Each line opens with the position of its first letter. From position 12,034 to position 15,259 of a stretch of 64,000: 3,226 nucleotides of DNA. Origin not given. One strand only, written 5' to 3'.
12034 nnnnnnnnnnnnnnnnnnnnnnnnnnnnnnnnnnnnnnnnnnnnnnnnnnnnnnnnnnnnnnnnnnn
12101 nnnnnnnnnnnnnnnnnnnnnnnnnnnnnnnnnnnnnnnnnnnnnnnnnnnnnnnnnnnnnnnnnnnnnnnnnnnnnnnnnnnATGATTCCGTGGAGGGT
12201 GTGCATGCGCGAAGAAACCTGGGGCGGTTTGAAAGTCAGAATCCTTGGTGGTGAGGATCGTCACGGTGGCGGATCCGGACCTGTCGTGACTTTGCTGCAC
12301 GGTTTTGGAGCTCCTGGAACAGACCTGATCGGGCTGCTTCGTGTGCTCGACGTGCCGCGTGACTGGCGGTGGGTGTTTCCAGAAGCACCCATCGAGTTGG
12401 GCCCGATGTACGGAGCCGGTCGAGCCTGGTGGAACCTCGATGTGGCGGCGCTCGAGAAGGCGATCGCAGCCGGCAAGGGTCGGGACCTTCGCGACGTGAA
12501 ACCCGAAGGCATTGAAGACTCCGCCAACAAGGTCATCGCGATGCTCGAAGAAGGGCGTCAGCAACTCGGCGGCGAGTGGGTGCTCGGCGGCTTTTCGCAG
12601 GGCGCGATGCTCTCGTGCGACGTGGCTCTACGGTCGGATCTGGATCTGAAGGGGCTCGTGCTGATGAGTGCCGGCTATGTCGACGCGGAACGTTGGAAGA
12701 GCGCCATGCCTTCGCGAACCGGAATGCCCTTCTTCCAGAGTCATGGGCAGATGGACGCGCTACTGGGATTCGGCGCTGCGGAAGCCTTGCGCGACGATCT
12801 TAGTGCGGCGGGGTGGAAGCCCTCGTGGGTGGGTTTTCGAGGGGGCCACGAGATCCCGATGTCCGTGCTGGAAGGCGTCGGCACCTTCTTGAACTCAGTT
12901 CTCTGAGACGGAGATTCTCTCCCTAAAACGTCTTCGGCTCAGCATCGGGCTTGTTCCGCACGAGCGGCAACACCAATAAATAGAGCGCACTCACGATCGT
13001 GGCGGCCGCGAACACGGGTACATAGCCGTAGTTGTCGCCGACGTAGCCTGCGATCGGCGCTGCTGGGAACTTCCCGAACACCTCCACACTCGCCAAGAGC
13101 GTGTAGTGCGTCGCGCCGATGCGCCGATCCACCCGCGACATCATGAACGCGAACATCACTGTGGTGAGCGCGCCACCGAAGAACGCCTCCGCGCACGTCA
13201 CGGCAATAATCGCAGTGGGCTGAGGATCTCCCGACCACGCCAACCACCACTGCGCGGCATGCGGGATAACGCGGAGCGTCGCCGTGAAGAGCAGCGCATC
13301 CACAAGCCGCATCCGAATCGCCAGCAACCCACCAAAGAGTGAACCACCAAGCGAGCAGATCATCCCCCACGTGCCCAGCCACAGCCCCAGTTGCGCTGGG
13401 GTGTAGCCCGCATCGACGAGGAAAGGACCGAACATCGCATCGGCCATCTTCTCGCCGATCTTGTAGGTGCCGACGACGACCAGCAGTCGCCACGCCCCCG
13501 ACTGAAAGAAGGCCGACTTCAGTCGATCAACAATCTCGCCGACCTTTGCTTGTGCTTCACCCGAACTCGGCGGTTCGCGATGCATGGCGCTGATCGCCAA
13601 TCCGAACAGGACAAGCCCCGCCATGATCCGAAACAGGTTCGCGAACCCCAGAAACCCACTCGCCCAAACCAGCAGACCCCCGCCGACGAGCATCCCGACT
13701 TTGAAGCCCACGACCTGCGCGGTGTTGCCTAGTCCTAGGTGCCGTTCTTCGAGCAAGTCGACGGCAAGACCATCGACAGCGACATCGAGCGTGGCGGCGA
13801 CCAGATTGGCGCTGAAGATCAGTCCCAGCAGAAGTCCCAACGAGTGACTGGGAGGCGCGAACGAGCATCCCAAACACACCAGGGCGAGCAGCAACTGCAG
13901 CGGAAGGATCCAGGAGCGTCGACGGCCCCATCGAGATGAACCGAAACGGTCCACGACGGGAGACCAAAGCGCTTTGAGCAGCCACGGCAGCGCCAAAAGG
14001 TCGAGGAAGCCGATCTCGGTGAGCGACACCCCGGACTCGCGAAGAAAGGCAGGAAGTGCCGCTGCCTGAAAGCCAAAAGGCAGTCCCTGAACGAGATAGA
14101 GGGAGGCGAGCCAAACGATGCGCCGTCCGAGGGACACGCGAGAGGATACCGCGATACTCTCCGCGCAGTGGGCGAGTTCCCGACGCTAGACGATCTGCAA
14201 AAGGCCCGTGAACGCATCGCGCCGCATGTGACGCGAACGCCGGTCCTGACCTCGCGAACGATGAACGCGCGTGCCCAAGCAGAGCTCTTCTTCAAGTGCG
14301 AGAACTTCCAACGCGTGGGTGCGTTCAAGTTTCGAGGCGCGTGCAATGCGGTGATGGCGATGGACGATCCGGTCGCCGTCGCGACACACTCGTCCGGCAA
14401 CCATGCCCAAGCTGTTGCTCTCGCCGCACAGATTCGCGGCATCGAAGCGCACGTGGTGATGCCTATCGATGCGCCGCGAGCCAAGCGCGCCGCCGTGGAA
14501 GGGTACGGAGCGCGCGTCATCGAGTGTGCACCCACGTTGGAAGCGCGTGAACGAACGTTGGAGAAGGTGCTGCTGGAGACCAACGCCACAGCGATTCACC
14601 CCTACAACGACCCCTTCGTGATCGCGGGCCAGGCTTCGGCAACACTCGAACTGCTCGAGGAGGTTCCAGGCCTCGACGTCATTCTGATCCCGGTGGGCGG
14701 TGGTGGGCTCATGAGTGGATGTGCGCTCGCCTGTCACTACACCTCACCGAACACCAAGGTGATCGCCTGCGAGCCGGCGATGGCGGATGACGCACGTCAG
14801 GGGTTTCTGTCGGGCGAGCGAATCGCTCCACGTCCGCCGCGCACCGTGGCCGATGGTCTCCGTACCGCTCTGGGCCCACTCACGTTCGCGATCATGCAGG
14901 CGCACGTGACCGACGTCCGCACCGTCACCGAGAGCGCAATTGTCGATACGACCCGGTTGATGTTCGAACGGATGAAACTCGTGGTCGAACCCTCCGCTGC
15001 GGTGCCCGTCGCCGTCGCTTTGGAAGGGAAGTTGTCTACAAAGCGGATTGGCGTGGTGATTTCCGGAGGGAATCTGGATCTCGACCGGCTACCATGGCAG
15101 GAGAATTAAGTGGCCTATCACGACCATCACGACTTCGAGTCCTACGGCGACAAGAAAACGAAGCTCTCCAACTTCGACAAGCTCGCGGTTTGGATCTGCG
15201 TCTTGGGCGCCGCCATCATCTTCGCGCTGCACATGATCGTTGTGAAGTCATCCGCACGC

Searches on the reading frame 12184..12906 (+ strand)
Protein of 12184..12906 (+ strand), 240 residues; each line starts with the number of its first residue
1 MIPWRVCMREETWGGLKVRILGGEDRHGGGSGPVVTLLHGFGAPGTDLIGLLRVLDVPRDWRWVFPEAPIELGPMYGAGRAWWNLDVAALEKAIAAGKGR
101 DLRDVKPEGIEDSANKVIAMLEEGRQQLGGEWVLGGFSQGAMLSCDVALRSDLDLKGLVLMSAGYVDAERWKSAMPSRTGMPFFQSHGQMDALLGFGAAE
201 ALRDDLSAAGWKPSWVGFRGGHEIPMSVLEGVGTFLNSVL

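Call 64: search_protein_families(library=pfam, proteins=[window:12184-12906:+], max_evalue=0.0001)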
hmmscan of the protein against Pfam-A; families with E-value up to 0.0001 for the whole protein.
window:12184-12906:+ (240 aa): 2 families
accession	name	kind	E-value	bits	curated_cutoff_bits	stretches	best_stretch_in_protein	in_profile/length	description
PF02230.22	Abhydrolase_2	-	1.5e-18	67.9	23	1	33-239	15-216/217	Phospholipase/Carboxylesterase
PF03959.19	FSH1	-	5.1e-05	23.5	21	1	79-227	69-204/211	Serine hydrolase (FSH1)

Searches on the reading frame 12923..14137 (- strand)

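Call 64: search_protein_families(library=pfam, proteins=[window:12923-14137:-], max_evalue=0.0001)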
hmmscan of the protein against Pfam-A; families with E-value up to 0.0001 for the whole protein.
window:12923-14137:- (404 aa): 2 families
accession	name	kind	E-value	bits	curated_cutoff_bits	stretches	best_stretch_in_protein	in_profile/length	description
PF13000.13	Acatn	-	3.7e-25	88.9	23.7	1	9-151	4-169/546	Acetyl-coenzyme A transporter 1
PF07690.21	MFS_1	-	2.9e-23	82.8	33.4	2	11-277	2-266/347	Major Facilitator Superfamily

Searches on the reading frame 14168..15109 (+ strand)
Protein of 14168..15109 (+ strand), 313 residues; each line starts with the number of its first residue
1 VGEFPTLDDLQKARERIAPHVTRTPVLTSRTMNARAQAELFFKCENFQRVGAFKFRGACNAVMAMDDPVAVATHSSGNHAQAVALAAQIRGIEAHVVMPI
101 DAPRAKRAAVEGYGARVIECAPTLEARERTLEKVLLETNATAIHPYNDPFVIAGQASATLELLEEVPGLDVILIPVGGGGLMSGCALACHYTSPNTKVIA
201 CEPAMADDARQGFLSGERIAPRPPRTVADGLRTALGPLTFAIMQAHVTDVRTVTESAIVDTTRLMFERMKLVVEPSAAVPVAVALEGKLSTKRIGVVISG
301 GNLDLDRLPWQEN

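Call 64: search_protein_families(library=pfam, proteins=[window:14168-15109:+], max_evalue=0.0001)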
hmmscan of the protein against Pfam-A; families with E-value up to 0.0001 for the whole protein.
window:14168-15109:+ (313 aa): 1 family
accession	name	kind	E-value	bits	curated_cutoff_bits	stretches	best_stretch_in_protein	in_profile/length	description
PF00291.31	PALP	-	2.5e-69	234.3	35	1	17-300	1-295/295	Pyridoxal-phosphate dependent enzyme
